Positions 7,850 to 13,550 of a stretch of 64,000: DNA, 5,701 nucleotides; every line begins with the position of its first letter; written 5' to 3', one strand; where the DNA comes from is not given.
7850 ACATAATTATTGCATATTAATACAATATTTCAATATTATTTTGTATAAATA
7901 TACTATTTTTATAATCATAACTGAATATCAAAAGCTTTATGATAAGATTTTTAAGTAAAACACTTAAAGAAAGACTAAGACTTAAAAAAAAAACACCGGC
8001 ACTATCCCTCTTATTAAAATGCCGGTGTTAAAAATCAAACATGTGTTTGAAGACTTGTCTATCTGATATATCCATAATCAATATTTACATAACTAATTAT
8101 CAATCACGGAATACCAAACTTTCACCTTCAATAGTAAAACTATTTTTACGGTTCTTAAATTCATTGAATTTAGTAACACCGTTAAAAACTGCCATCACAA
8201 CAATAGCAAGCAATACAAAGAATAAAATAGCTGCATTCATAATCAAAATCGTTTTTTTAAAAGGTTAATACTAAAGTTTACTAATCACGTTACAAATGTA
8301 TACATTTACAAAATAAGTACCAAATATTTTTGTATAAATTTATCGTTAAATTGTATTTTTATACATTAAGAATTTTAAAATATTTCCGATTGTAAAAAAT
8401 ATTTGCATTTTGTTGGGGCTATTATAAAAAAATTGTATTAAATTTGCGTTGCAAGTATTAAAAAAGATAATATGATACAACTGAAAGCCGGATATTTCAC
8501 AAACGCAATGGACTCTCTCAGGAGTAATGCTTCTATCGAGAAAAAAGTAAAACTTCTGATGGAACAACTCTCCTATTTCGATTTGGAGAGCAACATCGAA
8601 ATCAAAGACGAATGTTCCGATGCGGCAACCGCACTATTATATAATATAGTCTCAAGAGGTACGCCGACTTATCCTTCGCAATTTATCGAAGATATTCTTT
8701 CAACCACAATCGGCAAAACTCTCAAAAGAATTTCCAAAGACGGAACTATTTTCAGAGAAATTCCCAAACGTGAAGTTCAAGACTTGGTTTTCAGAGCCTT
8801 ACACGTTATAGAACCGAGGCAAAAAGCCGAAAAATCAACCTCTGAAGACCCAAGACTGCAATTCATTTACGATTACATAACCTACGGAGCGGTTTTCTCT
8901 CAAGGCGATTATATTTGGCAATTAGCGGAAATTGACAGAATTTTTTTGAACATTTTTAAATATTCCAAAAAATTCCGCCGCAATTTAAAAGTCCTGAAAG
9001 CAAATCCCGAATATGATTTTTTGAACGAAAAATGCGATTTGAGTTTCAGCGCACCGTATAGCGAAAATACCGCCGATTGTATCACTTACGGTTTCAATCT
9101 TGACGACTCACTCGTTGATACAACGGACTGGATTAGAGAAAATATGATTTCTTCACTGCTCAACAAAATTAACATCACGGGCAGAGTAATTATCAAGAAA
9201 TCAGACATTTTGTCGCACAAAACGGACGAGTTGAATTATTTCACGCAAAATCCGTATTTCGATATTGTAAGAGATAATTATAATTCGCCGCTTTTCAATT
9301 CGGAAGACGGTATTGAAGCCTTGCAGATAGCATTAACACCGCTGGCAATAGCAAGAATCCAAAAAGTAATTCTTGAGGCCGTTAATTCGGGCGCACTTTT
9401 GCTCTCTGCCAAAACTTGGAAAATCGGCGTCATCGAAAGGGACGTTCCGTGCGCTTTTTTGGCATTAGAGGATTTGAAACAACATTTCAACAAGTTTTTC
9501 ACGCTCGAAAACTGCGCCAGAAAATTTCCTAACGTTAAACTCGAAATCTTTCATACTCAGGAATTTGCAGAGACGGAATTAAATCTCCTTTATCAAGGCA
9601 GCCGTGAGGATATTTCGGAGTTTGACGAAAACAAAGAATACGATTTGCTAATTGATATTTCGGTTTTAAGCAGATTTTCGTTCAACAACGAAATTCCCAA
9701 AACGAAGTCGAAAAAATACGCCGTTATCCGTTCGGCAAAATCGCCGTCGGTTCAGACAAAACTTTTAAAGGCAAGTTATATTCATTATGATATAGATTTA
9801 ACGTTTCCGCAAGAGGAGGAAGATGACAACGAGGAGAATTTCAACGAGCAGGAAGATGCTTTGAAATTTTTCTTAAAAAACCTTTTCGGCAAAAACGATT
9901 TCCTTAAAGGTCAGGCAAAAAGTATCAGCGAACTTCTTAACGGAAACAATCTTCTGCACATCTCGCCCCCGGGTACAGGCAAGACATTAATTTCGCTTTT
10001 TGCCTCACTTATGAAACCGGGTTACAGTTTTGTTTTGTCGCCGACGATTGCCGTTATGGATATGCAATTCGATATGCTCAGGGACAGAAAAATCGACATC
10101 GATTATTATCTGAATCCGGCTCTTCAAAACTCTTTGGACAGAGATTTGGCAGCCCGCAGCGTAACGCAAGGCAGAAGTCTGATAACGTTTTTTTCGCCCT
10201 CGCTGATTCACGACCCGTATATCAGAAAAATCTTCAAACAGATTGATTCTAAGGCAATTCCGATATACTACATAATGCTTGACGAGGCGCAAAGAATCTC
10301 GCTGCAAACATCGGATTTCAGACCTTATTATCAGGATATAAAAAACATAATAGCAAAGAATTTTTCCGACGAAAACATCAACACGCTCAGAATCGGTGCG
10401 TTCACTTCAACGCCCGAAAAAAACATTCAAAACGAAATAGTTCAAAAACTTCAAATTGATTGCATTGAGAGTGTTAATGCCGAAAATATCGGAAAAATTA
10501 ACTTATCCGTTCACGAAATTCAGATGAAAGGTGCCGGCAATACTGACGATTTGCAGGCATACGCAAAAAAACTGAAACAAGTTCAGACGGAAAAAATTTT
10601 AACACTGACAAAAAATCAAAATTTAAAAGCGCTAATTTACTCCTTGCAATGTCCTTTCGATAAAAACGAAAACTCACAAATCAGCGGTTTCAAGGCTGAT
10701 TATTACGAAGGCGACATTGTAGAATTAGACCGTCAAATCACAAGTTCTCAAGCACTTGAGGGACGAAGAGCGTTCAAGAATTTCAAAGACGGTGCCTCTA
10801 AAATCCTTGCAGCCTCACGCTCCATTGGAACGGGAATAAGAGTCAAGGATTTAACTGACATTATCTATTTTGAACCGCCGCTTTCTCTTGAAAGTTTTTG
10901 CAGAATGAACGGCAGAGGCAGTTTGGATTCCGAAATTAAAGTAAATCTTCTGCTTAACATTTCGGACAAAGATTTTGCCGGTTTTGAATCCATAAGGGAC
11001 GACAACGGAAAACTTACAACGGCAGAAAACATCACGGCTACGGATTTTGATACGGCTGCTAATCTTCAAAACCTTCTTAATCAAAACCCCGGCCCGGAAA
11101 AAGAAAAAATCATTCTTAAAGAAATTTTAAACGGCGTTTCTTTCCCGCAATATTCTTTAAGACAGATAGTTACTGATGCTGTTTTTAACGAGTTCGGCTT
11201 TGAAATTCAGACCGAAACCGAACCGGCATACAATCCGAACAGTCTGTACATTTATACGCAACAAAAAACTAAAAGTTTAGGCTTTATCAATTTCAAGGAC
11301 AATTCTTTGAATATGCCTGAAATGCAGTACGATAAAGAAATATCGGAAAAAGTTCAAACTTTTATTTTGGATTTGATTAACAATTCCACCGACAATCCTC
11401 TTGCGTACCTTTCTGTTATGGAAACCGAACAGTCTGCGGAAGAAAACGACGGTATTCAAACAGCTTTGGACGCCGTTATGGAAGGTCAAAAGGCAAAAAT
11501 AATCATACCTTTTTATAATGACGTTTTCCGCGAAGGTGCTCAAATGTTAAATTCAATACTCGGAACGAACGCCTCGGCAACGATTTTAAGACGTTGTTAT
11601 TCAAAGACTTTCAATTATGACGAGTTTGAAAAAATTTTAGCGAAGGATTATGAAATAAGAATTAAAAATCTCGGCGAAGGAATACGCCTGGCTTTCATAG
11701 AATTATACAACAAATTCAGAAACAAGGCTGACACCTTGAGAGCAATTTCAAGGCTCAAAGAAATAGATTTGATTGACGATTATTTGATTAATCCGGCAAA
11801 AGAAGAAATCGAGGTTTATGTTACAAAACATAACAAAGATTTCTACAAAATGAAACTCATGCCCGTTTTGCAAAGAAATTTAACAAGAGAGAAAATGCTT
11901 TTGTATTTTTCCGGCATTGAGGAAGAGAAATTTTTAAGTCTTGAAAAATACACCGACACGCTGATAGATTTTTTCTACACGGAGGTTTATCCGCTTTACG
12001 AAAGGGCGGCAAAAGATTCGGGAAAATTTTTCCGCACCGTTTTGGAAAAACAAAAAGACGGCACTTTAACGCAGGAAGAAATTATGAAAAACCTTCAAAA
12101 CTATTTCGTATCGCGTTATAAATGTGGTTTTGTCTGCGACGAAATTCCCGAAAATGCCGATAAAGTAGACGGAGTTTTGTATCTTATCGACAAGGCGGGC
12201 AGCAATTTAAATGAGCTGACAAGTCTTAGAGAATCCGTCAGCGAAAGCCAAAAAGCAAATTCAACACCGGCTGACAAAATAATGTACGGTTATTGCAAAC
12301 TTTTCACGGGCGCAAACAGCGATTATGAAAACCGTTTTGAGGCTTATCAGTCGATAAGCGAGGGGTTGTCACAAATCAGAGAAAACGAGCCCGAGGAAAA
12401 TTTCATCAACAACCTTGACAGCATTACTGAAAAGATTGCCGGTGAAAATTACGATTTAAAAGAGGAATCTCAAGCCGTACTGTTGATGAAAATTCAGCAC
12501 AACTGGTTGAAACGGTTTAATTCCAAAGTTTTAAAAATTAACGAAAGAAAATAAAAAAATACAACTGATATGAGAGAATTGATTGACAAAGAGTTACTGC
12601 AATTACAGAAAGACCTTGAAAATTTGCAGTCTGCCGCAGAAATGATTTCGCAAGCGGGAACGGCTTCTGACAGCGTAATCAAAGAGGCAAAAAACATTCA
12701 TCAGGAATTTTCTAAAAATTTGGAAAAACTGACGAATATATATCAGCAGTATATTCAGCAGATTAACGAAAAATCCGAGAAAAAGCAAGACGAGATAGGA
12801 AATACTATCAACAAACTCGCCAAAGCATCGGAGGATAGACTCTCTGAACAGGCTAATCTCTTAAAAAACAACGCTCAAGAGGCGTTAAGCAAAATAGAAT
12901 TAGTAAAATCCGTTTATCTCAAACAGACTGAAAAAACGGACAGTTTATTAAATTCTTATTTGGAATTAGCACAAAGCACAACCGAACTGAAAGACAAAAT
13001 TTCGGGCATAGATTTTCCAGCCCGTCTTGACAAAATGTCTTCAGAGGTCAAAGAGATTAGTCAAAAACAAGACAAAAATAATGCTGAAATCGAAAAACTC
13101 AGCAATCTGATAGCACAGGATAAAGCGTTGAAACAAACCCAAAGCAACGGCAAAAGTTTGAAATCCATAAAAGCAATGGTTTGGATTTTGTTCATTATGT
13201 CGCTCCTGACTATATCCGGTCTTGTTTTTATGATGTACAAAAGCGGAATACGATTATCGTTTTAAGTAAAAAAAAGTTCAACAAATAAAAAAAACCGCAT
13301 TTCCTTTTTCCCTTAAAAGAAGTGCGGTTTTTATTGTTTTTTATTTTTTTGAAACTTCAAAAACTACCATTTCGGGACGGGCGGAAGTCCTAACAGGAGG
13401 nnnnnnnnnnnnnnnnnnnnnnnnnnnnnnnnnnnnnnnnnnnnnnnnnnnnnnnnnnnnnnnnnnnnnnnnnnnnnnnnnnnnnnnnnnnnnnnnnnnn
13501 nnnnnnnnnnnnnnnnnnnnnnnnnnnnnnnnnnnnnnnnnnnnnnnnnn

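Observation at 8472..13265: Giant RecQ-like helicase with two large unassigned domains, paired with a tail-anchored coiled-coil protein: candidate undescribed defence or genome-surveillance module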

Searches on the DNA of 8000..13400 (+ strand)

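Call 9: search_dna_similar(query=window:8000-13400:+, collection=plasmids, mode=near)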
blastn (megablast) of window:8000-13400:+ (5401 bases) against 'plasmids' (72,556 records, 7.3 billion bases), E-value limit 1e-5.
No match.
